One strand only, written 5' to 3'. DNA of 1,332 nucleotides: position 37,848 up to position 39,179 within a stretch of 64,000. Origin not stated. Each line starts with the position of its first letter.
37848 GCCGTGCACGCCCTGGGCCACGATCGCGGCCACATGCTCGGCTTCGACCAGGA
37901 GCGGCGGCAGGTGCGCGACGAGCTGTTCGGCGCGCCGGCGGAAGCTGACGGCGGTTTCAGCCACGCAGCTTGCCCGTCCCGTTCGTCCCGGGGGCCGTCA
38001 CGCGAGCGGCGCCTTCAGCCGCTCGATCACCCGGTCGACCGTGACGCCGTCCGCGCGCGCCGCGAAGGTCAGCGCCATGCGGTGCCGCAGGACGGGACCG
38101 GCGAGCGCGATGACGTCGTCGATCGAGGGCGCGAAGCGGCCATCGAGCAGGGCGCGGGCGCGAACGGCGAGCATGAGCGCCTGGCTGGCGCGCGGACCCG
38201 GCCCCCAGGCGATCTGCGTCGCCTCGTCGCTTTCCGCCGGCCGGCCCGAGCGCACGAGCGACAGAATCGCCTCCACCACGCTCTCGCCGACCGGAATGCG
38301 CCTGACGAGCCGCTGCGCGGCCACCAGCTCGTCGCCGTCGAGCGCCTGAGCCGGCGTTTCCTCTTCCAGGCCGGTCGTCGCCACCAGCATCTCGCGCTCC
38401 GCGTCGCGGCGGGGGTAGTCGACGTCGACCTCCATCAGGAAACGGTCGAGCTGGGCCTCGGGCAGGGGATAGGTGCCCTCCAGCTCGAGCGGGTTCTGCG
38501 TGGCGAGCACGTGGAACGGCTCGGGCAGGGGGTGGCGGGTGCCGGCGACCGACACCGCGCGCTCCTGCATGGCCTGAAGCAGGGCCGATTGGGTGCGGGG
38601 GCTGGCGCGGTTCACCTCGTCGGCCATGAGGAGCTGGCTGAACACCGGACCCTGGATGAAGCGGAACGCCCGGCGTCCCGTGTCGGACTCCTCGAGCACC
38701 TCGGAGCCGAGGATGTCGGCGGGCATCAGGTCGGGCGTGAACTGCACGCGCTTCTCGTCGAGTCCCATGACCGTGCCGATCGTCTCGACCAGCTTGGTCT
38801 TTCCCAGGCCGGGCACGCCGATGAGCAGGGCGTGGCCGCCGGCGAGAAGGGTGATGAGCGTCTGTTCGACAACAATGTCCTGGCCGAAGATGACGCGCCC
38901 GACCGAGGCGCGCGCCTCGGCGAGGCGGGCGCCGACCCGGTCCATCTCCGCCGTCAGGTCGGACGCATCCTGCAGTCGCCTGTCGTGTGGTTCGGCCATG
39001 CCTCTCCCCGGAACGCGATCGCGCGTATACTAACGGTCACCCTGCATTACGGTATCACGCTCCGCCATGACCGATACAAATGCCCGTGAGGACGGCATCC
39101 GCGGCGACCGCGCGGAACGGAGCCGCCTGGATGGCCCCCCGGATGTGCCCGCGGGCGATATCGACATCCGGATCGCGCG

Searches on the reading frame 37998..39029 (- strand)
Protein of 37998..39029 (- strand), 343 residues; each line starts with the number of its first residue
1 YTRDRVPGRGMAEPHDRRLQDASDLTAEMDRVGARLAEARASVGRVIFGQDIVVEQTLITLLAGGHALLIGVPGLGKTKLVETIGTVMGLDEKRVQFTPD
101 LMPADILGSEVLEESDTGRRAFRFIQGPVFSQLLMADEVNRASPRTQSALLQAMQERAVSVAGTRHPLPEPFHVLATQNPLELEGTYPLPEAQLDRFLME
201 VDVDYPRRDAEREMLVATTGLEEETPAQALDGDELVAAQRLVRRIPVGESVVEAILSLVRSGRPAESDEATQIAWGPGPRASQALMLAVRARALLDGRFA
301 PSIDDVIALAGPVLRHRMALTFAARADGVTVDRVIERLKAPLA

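Call 40: search_protein_families(library=pfam, proteins=[window:37998-39029:-])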
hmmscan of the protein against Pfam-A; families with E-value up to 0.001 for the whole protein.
window:37998-39029:- (343 aa): 6 families
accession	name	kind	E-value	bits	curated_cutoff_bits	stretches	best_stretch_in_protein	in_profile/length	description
PF07726.17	AAA_3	-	7.3e-58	194.6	27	1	66-199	1-131/131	ATPase family associated with various cellular activities (AAA)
PF17863.7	AAA_lid_2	-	3.4e-15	56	22.7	1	267-337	3-73/74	AAA lid domain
PF07728.20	AAA_5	-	3.9e-12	46.8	22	1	67-197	2-139/139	AAA domain (dynein-related subfamily)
PF20030.5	bpMoxR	-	6.1e-11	42.2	27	1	35-228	2-191/205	MoxR domain in the MoxR-vWA-beta-propeller ternary systems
PF05496.18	RuvB_N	-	0.00038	20.7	27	0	64-92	33-61/159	Holliday junction DNA helicase RuvB P-loop domain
PF00004.35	AAA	-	0.00089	20.2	21.2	0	68-180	2-111/131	ATPase family associated with various cellular activities (AAA)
